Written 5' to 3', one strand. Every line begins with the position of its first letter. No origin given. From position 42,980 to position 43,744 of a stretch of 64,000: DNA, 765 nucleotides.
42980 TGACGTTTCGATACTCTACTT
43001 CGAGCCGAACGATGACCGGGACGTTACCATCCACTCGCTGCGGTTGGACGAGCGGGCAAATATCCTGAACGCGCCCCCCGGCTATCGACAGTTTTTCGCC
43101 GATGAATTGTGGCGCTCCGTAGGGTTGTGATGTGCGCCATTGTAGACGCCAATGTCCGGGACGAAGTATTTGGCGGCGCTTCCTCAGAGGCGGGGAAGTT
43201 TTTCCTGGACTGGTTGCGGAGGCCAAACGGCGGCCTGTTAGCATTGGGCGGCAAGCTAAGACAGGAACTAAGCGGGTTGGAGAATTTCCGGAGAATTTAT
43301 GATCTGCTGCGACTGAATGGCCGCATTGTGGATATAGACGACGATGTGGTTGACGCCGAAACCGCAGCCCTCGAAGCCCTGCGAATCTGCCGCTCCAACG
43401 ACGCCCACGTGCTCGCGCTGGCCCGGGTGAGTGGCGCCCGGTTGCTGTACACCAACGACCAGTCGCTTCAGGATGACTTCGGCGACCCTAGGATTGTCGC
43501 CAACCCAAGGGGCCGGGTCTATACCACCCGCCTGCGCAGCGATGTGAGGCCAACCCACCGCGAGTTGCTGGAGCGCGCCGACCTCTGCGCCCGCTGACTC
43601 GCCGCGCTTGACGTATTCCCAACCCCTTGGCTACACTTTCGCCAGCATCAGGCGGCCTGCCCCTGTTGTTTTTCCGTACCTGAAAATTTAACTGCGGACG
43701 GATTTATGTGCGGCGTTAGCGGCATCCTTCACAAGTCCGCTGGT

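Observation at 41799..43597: Translationally coupled ABC-type ATPase (DUF3696-like) plus PIN-like nuclease: candidate two-gene defence module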

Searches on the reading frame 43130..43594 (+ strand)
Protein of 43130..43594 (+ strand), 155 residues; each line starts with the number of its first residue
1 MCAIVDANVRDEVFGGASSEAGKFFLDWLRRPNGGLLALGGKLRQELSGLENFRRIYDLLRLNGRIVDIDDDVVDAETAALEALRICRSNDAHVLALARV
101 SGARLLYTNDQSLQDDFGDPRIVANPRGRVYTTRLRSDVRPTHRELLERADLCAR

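Call 4: search_protein_families(library=pfam, proteins=[window:43130-43594:+], max_evalue=1)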
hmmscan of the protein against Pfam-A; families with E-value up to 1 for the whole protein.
window:43130-43594:+ (155 aa): 1 family
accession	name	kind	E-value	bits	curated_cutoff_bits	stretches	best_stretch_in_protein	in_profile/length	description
PF01850.27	PIN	-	1.7e-06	29.1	23.6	1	46-114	50-115/120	PIN domain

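Call 5: search_protein_families(library=padloc, proteins=[window:43130-43594:+], max_evalue=1)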
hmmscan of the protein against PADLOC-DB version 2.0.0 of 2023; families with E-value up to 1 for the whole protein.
window:43130-43594:+ (155 aa): 0 families

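Call 6: search_protein_families(library=ncbifam, proteins=[window:43130-43594:+], max_evalue=1)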
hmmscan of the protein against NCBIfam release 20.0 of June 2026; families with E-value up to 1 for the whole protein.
window:43130-43594:+ (155 aa): 1 family
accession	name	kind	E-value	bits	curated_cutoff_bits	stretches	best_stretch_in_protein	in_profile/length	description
TIGR00305.1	TIGR00305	equivalog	0.056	13.7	29.15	1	41-113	50-112/115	putative toxin-antitoxin system toxin component, PIN family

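Call 7: find_homologous_proteins(query=window:43130-43594:+)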
Query window:43130-43594:+ (155 aa): 740 proteins with E <= 0.001 among 1366 candidates; the best 120 are listed.
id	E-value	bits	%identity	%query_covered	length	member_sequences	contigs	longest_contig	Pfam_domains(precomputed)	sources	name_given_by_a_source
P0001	1.9e-93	328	98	100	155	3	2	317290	PF01850.28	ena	-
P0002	2.0e-84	299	86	100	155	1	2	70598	-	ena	-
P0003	1.2e-76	274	84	100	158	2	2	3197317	-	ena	-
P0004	1.4e-75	270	81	100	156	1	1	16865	-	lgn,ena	-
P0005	9.6e-75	268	81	99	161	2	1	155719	-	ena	-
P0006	5.5e-72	259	78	100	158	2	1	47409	-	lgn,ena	-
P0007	6.5e-71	255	75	100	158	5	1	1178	-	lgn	-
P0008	9.9e-71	255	75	99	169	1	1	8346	PF01850.28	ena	-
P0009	3.0e-70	253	76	100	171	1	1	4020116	-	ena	-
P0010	3.1e-70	253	75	100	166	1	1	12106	-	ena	-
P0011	1.2e-66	241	74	99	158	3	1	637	-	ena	-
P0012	8.4e-62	226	69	100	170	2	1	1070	PF01850.28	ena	-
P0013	4.0e-60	220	67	100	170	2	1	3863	PF01850.28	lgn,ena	-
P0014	1.3e-59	219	67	100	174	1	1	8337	-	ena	-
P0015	2.2e-59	218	66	99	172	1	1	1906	-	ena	-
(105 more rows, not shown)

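Call 11: find_related_loci(query=window:43130-43594:+, collection=genome_contigs, flank=6000)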
Query window:43130-43594:+ (155 aa) in genome_contigs; peptide patterns used: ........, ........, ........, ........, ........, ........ (x = any residue, [..] = any of these).
351 stretches matched a pattern; 126 encode a relative of the query (tblastn E <= 1e-3); the best 80 are kept; 80 distinct loci.
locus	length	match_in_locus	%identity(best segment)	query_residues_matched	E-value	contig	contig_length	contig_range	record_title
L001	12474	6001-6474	77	1-155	7e-78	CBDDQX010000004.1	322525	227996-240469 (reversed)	MAG: Dehalococcoidia bacterium isolate 8444951f-8005-4b54-b322-73b6ad57e0fa genome assembly, contig: contig_4, whole gen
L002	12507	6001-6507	67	1-155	8e-65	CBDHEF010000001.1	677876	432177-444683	MAG: Dehalococcoidia bacterium isolate e9382ad7-4ca3-4796-a74a-760c8ad60130 genome assembly, contig: contig_1, whole gen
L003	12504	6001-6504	67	1-154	1e-63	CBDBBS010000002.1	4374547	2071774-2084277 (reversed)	MAG: Dehalococcoidia bacterium isolate ddb4ac3d-8f21-48f8-a382-dd94587b0ab6 genome assembly, contig: contig_2, whole gen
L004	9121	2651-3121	67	1-153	8e-64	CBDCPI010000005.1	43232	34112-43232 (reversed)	MAG: Dehalococcoidia bacterium isolate 2c126bea-bcd9-4278-a32a-30754f00bea4 genome assembly, contig: contig_5, whole gen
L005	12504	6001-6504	63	1-154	1e-61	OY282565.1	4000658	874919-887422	MAG: uncultured Dehalococcoidia bacterium genome assembly, chromosome: 1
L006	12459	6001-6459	62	1-153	2e-56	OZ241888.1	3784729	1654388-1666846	MAG: Dehalococcoidia bacterium isolate 46affbec-5afd-4908-a2aa-6a71a6f589da genome assembly, chromosome: 1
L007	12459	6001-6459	62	1-155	8e-56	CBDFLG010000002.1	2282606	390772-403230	MAG: Dehalococcoidia bacterium isolate efce6ea5-ba2a-426c-ac69-3e93deb07a8c genome assembly, contig: contig_2, whole gen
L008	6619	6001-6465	61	1-154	3e-54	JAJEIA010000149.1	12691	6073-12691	MAG: Dehalococcoidia bacterium isolate p16x63bins.3 k141_768563, whole genome shotgun sequence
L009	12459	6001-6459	61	1-153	2e-53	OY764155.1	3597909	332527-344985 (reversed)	MAG: Dehalococcoidia bacterium isolate 8f8fc053-1767-4988-ba26-2aa978362f9c genome assembly, chromosome: 1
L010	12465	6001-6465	60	1-154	3e-53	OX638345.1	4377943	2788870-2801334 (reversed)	MAG: uncultured Dehalococcoidia bacterium isolate 64bd3295-a2ac-4bb0-a587-f708157bf7f0 genome assembly, chromosome: 1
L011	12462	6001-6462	55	1-153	1e-49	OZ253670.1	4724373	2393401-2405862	MAG: Dehalococcoidia bacterium isolate 155a0d70-3e07-4b03-9597-9394d1dc1036 genome assembly, chromosome: 1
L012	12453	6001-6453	56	1-153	4e-48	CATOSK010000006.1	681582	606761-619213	MAG: uncultured Dehalococcoidia bacterium isolate 8b0b6f7a-36e1-4cb0-bede-a28c8a76f2f9 genome assembly, contig: contig_6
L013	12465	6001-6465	56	1-153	1e-47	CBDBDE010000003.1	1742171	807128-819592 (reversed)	MAG: Dehalococcoidia bacterium isolate 507f7452-7ab4-464d-beb7-7b563f49c2fc genome assembly, contig: contig_3, whole gen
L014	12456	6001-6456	55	1-153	1e-45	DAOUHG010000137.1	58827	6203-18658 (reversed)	MAG TPA_asm: Dehalococcoidia bacterium isolate S1_7 k129_442066, whole genome shotgun sequence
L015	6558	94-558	55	1-153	1e-45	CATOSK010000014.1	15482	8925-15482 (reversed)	MAG: uncultured Dehalococcoidia bacterium isolate 8b0b6f7a-36e1-4cb0-bede-a28c8a76f2f9 genome assembly, contig: contig_1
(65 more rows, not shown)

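Call 22: search_solved_structures(query=A1, max_evalue=10, show_alignments=3)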
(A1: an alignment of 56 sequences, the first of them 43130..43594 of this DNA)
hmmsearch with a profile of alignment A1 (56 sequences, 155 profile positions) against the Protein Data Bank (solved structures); distinct sequences matched with E-value up to 10: 3.
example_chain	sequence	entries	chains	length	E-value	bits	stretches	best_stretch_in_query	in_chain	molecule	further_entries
4y6w_A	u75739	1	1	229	0.48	13.6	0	45-98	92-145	NaB(AB)3ACb - light chain TPR-like repeats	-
4y6c_A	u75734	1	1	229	0.58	13.4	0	45-101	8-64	ANSERINA PUTATIVE KINESIN LIGHT chain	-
2dld_A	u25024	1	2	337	1.3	12.2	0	6-105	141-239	D-LACTATE DEHYDROGENASE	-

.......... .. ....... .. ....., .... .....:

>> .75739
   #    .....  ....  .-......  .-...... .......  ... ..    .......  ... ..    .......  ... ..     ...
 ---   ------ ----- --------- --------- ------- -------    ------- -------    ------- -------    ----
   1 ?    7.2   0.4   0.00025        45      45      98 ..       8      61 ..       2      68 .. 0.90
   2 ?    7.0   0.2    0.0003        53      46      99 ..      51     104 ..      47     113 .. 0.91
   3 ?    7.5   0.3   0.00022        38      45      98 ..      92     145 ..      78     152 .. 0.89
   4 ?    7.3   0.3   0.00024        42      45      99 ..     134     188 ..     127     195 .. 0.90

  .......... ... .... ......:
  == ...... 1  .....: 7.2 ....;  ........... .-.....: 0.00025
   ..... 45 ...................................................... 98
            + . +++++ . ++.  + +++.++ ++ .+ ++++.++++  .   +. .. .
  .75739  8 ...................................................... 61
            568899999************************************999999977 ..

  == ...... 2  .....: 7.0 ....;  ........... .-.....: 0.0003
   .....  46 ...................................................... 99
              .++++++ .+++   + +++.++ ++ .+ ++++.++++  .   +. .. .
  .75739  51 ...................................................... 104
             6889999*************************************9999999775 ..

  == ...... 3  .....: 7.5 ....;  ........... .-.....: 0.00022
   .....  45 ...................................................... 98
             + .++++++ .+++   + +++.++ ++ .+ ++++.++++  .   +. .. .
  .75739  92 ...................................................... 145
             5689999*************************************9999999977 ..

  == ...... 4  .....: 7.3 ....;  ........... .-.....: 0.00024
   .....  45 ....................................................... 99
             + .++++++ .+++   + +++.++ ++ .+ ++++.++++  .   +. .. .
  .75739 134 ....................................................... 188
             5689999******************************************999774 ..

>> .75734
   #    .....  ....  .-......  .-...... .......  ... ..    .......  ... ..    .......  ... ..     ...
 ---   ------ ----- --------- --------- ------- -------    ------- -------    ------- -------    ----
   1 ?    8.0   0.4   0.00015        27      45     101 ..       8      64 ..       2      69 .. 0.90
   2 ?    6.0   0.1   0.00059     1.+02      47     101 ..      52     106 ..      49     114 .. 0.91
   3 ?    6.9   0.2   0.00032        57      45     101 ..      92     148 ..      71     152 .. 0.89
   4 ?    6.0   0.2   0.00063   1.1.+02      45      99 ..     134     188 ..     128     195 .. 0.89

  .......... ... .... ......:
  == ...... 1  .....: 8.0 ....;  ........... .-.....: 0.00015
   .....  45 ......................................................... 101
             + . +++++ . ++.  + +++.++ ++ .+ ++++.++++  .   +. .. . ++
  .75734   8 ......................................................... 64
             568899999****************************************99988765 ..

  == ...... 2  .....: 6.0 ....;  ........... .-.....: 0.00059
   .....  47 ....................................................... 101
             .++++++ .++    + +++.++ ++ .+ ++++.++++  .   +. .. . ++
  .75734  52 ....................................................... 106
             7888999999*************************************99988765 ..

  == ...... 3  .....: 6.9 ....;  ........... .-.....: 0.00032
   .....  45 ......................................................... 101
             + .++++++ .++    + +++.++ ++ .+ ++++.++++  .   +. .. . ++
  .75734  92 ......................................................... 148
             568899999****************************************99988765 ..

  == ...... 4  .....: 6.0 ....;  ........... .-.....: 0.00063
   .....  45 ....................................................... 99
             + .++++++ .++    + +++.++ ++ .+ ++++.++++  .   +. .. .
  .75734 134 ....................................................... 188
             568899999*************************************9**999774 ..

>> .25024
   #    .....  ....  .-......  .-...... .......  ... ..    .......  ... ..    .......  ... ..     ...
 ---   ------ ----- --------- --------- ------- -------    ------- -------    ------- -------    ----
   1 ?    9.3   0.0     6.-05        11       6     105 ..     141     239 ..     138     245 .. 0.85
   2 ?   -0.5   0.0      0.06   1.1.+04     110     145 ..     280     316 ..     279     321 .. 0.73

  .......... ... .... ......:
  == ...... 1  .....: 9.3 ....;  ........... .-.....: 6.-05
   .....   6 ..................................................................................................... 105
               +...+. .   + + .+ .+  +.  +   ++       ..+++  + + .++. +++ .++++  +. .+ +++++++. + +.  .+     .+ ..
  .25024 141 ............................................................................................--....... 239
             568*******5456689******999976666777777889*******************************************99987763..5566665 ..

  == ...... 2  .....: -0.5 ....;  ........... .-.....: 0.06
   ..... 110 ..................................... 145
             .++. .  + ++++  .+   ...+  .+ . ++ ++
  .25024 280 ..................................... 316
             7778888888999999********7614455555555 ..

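Call 31: search_protein_families(library=pfam, alignment_id=A3, max_evalue=0.00001)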
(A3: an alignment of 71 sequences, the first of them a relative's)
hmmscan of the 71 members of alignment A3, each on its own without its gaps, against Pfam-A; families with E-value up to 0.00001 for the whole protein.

A. member 1, L001:3554-4606:+ (351 aa): 1 family
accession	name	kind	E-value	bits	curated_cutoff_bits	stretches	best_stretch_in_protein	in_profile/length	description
PF00348.22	polyprenyl_synt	-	2.5e-62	210.8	27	1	62-302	4-250/251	Polyprenyl synthetase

B. families by the number of members that match (of 71 scanned): 58 families (the first 25 are shown)
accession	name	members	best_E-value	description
PF00348.22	polyprenyl_synt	3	2.5e-62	Polyprenyl synthetase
PF00365.25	PFK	3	1.5e-52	Phosphofructokinase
PF00271.37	Helicase_C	3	3.5e-14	Helicase conserved C-terminal domain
PF00176.29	SNF2-rel_dom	3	4e-10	SNF2-related domain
PF04851.21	ResIII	3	4.1e-07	Type III restriction enzyme, res subunit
PF00270.35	DEAD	3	1.4e-06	DEAD/DEAH box helicase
PF13635.12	DUF4143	2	5.3e-47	Domain of unknown function (DUF4143)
PF13173.12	AAA_14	2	4.7e-24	AAA domain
PF01408.29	GFO_IDH_MocA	2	1.4e-19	Oxidoreductase family, NAD-binding Rossmann fold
PF01796.24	OB_ChsH2_C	2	4e-15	ChsH2, C-terminal OB-fold domain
PF13175.12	AAA_15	2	1.1e-14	AAA ATPase domain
PF22725.1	GFO_IDH_MocA_C3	2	2.9e-10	GFO/IDH/MocA C-terminal domain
PF23500.1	DUF7133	1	6e-117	Domain of unknown function (DUF7133)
PF01425.27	Amidase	1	7.4e-105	Amidase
PF14574.11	RACo_C_ter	1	5.2e-65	C-terminal domain of RACo the ASKHA domain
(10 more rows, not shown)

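Call 32: search_protein_families(library=pfam, alignment_id=A4, max_evalue=0.00001)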
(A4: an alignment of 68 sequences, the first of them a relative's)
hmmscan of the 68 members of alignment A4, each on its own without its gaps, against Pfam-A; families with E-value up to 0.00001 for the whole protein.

A. member 1, L001:6507-7466:+ (320 aa): 3 families
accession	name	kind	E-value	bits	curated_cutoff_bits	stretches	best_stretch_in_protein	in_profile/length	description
PF13522.11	GATase_6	-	3.2e-17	63.2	27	1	162-293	9-130/130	Glutamine amidotransferase domain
PF13537.11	GATase_7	-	1.3e-14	54.7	25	1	181-297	11-121/123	Glutamine amidotransferase domain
PF13230.11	GATase_4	-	4e-06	26.4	23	1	131-250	38-159/272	Glutamine amidotransferases class-II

B. families by the number of members that match (of 68 scanned): 54 families (the first 25 are shown)
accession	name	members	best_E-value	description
PF13522.11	GATase_6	6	1.4e-20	Glutamine amidotransferase domain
PF13537.11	GATase_7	6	4.5e-20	Glutamine amidotransferase domain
PF13304.12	AAA_21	4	5.7e-29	AAA domain, putative AbiEii toxin, Type IV TA system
PF07669.17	Eco57I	4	1.5e-21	Eco57I restriction-modification methylase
PF20473.4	MmeI_Mtase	4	5.2e-16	MmeI, DNA-methyltransferase domain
PF20466.3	MmeI_TRD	4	3e-12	MmeI, target recognition domain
PF02384.22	N6_Mtase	4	1.8e-08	N-6 DNA Methylase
PF13230.11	GATase_4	4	1.5e-06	Glutamine amidotransferases class-II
PF13175.12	AAA_15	3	1.8e-22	AAA ATPase domain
PF02463.25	SMC_N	3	2.7e-12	RecF/RecN/SMC N terminal domain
PF01960.23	ArgJ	2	8.8e-137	ArgJ family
PF06441.18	EHN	2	4.3e-39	Epoxide hydrolase N terminus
PF01555.25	N6_N4_Mtase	2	1.7e-35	DNA methylase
PF00282.25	Pyridoxal_deC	2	1.6e-15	Pyridoxal-dependent decarboxylase conserved domain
PF13749.12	HATPase_c_4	2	9.1e-09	Putative ATP-dependent DNA helicase recG C-terminal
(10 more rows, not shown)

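Call 33: predict_structure(alignment_id=A1)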
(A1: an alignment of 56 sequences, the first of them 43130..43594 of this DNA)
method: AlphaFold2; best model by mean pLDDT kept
length: 155 residues; sequences in the alignment: 56
mean_pLDDT: 92.7   pTM: 0.89
mean pLDDT of the five models: 92.7, 92.0, 90.7, 84.7, 83.9
residues with pLDDT >= 90: 125; 70-90: 29; 50-70: 1; < 50: 0
segments of 3 or more residues with pLDDT < 50: none
pLDDT, mean of each block of 10 residues (from residue 1): 95 89 94 92 92 93 94 97 93 96 96 96 91 89 91 80
secondary structure, 60 per line:
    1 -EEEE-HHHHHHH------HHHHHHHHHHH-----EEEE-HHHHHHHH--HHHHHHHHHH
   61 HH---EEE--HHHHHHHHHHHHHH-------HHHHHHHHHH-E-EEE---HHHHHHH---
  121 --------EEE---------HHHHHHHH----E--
elements in order: E2-5 H7-13 H20-30 E36-39 H41-48 H51-62 E66-68 H71-84 H92-101 E105-107 H111-117 E129-131 H141-148

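Call 37: fold_search(model_id=the predicted structure, library=pdb)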
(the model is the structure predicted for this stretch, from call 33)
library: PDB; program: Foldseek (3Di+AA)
matches with E <= 10: 674; with E <= 0.001: 0
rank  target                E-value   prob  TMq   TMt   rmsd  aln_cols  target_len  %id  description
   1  3zvk_A                3.1e-03  1.00  0.46  0.51   6.0       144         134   18  Crystal structure of VapBC2 from Rickettsia felis bound to a DNA fragment from their promoter (released 2011-12-14)
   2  6a7v_A                5.8e-03  1.00  0.47  0.52   4.8       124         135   23  Crystal structure of Mycobacterium tuberculosis VapBC11 toxin-antitoxin complex (released 2018-10-10)
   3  7by2_B                6.6e-03  0.99  0.47  0.57   5.9       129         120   20  Toxin-antitoxin complex from Klebsiella pneumoniae (released 2021-04-28)
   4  7by3_B                7.0e-03  0.99  0.46  0.55   5.5       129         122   20  Toxin-antitoxin complex from klebsiella pneumoniae (released 2021-04-28)
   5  1w8i                  8.4e-03  1.00  0.49  0.49   4.6       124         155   15  The Structure of gene product af1683 from Archaeoglobus fulgidus. (released 2004-11-16)
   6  3zvk_C                8.4e-03  0.99  0.47  0.54   5.8       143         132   17  Crystal structure of VapBC2 from Rickettsia felis bound to a DNA fragment from their promoter (released 2011-12-14)
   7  3zvk_B                9.0e-03  0.99  0.47  0.53   5.7       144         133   17  Crystal structure of VapBC2 from Rickettsia felis bound to a DNA fragment from their promoter (released 2011-12-14)
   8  2fe1                  9.5e-03  0.99  0.48  0.55   5.3       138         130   22  Crystal Structure of PAE0151 from Pyrobaculum aerophilum (released 2005-12-27)
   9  5x3t_B                9.5e-03  0.99  0.48  0.52   5.5       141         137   16  VapBC from Mycobacterium tuberculosis (released 2017-06-07)
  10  4chg_A                1.6e-02  0.98  0.44  0.50   5.2       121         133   20  Crystal structure of VapBC15 complex from Mycobacterium tuberculosis (released 2014-11-12)
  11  5ecw_A                2.6e-02  0.98  0.51  0.58   4.9       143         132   14  Structure of the Shigella flexneri VapC mutant D7A (released 2016-02-17)
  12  7vwo_A                2.7e-02  0.98  0.52  0.56   4.6       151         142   16  TA complex from Mycobacterium tuberculosis (released 2022-11-16)
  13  6nkl_A                2.7e-02  0.82  0.39  0.44   5.9       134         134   15  2.2 A resolution structure of VapBC-1 from nontypeable Haemophilus influenzae (released 2019-04-10)
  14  6nkl_B                4.2e-02  0.80  0.40  0.44   6.0       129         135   15  2.2 A resolution structure of VapBC-1 from nontypeable Haemophilus influenzae (released 2019-04-10)
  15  3dbo_B                5.1e-02  0.44  0.32  0.38  11.8       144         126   16  Crystal structure of a member of the VapBC family of toxin-antitoxin systems, VapBC-5, from Mycobacterium tuberculosis (released 2008-07-15)
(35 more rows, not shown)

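Call 68: search_dna_similar(query=window:43130-43594:+, collection=plasmids, mode=protein, max_evalue=0.001)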
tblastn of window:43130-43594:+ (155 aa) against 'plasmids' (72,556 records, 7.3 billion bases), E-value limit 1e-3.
No match.

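Call 69: search_dna_similar(query=window:43130-43594:+, collection=phages, mode=protein, max_evalue=0.001)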
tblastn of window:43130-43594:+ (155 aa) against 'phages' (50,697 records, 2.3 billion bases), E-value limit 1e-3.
No match.

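Call 75: search_protein_representatives(alignment_id=A1)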
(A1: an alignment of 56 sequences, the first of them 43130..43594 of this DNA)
Query: 56 sequences, 155 profile positions. Proteins with E-value up to 0.001 (for the whole library): 1914; up to 1e-10: 1334; up to 1e-30: 204. The best 150 are listed.
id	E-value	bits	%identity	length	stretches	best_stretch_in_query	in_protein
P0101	7.0e-62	224.3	-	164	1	1-151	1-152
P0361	8.4e-61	220.8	-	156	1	1-154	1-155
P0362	8.1e-59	214.3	-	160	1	1-154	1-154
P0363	1.8e-58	213.2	-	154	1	1-154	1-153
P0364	9.0e-56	204.4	-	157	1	1-154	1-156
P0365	1.5e-53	197.3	-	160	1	1-151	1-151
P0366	4.3e-53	195.7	-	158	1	1-154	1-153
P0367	4.0e-51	189.3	-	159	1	1-154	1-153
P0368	1.2e-50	187.8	-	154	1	1-154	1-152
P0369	1.3e-50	187.7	-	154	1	1-154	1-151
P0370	2.6e-50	186.7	-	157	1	1-154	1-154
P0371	2.1e-49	183.7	-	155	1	1-154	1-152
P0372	4.1e-49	182.8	-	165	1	1-154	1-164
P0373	6.9e-49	182.1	-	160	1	1-153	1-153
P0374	7.2e-49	182.0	-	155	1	1-154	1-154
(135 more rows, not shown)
